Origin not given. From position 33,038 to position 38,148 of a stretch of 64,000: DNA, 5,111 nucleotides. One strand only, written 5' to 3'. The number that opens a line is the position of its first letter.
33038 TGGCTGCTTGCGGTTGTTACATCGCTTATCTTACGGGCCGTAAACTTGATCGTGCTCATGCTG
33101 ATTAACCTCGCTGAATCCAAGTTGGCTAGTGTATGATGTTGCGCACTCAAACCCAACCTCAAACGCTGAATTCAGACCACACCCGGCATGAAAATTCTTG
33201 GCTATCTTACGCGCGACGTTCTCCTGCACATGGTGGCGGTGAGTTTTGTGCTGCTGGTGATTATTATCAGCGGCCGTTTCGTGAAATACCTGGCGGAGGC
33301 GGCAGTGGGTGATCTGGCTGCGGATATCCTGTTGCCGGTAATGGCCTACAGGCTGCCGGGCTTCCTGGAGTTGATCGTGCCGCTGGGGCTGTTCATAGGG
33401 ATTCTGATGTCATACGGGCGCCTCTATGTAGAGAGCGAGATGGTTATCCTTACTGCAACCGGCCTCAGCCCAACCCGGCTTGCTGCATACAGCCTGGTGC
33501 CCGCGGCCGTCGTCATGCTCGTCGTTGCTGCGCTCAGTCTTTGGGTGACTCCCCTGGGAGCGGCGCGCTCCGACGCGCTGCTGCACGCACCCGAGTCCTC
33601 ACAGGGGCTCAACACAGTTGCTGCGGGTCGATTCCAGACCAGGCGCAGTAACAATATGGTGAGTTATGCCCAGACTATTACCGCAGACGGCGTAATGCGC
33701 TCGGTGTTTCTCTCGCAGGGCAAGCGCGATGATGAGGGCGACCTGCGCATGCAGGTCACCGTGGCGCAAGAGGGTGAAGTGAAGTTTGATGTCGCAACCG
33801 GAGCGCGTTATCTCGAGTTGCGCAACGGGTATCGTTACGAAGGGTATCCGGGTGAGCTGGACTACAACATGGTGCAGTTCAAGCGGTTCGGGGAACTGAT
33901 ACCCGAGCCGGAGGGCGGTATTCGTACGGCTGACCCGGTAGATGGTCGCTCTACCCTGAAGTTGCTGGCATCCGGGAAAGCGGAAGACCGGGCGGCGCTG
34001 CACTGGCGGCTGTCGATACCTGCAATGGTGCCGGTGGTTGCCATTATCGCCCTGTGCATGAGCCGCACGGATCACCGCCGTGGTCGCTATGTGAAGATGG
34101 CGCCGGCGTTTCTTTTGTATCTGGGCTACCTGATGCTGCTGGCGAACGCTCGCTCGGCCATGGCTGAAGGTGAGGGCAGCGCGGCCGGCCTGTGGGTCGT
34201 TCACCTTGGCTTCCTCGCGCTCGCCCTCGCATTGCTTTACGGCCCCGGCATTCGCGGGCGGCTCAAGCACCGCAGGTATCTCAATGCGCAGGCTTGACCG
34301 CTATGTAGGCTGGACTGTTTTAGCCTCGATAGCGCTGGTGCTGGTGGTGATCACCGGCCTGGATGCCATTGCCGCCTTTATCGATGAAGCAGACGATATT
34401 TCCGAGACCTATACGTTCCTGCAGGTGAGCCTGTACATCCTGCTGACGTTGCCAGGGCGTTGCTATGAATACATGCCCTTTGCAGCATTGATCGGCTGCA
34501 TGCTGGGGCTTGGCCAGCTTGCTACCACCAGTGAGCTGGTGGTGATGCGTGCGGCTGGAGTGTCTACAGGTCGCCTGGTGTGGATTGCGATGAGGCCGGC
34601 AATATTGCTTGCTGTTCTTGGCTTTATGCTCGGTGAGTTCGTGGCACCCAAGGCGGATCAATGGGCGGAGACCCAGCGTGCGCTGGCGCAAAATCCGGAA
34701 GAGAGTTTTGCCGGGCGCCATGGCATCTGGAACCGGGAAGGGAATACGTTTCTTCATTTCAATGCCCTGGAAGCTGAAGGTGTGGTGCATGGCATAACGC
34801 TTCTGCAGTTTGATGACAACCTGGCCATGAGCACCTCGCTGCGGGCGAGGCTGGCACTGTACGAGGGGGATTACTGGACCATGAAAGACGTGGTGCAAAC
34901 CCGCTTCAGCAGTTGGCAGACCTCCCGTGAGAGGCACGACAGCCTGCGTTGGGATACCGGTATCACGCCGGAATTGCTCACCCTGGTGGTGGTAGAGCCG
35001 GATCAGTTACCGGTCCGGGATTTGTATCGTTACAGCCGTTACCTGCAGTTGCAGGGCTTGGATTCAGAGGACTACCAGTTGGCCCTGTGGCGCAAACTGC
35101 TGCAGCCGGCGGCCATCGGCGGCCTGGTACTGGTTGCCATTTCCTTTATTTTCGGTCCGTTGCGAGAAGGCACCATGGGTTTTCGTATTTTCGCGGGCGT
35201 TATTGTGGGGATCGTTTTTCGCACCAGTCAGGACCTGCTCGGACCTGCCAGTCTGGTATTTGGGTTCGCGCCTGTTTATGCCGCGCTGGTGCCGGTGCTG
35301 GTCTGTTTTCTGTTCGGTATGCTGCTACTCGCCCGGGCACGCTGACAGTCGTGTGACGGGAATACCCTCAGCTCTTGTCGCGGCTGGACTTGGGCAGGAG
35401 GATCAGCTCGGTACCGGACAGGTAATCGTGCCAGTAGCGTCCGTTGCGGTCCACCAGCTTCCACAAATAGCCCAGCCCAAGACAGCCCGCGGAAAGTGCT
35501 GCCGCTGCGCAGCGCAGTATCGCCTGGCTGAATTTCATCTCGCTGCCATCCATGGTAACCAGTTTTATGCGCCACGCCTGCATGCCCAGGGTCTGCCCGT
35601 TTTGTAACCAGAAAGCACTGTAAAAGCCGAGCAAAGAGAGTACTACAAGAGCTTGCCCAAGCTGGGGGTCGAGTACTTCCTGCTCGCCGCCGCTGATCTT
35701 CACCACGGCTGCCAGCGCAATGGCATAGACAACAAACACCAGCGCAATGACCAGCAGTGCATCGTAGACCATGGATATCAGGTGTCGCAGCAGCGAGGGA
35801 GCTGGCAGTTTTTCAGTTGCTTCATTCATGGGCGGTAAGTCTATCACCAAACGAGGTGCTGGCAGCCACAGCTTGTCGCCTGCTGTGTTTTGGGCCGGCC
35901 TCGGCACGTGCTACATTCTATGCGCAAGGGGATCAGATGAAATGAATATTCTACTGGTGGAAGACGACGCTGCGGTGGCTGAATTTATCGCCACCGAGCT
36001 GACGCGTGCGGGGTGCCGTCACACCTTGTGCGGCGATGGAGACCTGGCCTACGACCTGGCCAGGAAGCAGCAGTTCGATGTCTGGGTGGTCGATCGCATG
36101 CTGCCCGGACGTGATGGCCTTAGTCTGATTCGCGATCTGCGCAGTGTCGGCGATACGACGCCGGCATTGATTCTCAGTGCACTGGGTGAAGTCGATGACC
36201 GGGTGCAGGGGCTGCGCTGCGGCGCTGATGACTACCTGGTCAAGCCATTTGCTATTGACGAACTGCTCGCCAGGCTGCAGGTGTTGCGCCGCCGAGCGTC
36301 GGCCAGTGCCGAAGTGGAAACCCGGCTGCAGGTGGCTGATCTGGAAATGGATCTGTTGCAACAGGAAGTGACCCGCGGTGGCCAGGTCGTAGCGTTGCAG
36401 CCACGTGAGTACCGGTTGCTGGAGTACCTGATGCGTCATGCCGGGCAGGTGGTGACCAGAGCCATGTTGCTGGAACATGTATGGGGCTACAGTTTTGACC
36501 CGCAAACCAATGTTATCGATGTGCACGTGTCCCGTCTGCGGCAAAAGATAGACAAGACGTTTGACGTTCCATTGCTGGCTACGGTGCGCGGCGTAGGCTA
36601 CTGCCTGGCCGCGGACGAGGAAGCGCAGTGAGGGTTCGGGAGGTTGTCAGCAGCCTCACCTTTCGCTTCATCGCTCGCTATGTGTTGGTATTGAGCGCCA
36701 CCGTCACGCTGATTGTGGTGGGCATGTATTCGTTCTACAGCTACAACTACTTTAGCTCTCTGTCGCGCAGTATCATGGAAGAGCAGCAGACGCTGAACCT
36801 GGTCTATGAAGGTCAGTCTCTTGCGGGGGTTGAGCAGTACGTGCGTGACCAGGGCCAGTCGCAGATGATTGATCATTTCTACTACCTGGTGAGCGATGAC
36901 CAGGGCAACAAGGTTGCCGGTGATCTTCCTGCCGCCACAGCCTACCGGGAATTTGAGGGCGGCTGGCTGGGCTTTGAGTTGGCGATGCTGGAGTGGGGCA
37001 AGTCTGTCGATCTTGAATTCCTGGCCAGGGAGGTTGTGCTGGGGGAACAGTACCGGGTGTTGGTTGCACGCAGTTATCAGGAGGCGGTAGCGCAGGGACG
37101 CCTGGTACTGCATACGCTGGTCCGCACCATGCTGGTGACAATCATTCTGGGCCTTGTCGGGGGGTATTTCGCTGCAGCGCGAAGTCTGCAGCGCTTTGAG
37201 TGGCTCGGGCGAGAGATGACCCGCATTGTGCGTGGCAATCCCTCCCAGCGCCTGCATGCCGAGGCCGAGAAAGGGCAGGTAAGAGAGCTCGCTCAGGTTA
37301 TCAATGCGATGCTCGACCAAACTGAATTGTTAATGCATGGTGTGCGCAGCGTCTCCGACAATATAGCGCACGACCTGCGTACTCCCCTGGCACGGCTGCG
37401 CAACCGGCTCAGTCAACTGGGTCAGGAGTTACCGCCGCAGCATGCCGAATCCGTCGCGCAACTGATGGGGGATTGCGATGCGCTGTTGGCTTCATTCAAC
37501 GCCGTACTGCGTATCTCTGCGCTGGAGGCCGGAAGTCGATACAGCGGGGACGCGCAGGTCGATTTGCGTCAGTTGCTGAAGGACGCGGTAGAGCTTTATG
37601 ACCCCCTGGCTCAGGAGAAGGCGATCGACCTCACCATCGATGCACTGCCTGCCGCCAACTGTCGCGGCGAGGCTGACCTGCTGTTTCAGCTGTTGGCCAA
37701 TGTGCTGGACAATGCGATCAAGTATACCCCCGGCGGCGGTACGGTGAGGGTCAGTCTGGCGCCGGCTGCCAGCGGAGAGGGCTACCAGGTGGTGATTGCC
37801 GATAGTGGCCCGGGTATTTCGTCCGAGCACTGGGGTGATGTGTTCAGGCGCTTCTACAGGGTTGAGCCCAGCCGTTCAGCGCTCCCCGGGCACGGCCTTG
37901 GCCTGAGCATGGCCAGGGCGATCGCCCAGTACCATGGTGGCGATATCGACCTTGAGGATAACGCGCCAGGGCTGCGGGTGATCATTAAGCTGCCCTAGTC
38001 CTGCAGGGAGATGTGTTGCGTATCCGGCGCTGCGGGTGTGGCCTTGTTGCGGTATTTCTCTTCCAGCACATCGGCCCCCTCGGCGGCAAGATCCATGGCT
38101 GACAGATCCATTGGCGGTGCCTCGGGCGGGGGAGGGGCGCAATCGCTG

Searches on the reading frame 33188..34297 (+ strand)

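Call 10: search_protein_families(library=pfam, proteins=[window:33188-34297:+], max_evalue=0.00001)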
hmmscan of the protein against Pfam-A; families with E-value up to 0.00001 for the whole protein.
window:33188-34297:+ (369 aa): 1 family
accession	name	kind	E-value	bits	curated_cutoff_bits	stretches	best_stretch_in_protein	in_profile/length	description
PF03739.19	LptF_LptG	-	2.4e-55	188.5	27.9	1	6-351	2-352/353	Lipopolysaccharide export system permease LptF/LptG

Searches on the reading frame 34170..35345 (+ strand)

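Call 10: search_protein_families(library=pfam, proteins=[window:34170-35345:+], max_evalue=0.00001)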
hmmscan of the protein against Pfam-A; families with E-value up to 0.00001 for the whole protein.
window:34170-35345:+ (391 aa): 1 family
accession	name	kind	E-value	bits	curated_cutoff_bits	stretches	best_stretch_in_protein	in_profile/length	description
PF03739.19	LptF_LptG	-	1.8e-68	231.6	27.9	1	44-389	1-353/353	Lipopolysaccharide export system permease LptF/LptG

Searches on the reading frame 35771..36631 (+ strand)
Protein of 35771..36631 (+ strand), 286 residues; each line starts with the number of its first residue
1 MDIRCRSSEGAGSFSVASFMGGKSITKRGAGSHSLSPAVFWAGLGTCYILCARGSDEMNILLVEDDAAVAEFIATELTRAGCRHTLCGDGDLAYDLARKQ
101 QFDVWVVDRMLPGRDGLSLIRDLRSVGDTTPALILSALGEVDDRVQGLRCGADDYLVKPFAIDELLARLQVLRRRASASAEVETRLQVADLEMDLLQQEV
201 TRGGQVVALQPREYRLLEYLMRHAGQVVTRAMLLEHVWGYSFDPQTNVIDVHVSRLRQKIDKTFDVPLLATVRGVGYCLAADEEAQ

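Call 10: search_protein_families(library=pfam, proteins=[window:35771-36631:+], max_evalue=0.00001)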
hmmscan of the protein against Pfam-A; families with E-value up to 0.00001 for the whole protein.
window:35771-36631:+ (286 aa): 2 families
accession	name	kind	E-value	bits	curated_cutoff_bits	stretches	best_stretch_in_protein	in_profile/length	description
PF00486.34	Trans_reg_C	-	3.6e-29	101.1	26.2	1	204-279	1-77/77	Transcriptional regulatory protein, C terminal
PF00072.30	Response_reg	-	1.2e-24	87.1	30.2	1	60-169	1-110/111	Response regulator receiver domain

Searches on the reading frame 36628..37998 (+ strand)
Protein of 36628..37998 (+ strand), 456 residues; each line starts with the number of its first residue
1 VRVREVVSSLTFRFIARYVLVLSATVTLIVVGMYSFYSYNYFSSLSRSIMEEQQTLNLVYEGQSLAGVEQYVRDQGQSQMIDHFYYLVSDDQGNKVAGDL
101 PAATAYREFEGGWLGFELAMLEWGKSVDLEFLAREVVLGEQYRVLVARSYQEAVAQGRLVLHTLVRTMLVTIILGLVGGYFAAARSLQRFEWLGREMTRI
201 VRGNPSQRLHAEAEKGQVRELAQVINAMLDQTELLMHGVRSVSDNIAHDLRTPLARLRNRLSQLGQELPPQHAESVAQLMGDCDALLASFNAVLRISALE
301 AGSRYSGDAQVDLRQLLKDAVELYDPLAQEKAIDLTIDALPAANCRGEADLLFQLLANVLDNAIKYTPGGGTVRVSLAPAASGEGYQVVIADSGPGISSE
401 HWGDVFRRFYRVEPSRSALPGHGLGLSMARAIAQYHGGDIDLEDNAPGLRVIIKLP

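Call 10: search_protein_families(library=pfam, proteins=[window:36628-37998:+], max_evalue=0.00001)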
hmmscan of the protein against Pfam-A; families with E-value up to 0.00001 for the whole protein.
window:36628-37998:+ (456 aa): 2 families
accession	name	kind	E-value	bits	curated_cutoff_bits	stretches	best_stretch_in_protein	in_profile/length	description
PF02518.31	HATPase_c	-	5.4e-23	82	26.4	1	348-456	2-108/111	Histidine kinase-, DNA gyrase B-, and HSP90-like ATPase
PF00512.31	HisKA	-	5.9e-07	29.9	26.9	1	244-302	7-66/66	His Kinase A (phospho-acceptor) domain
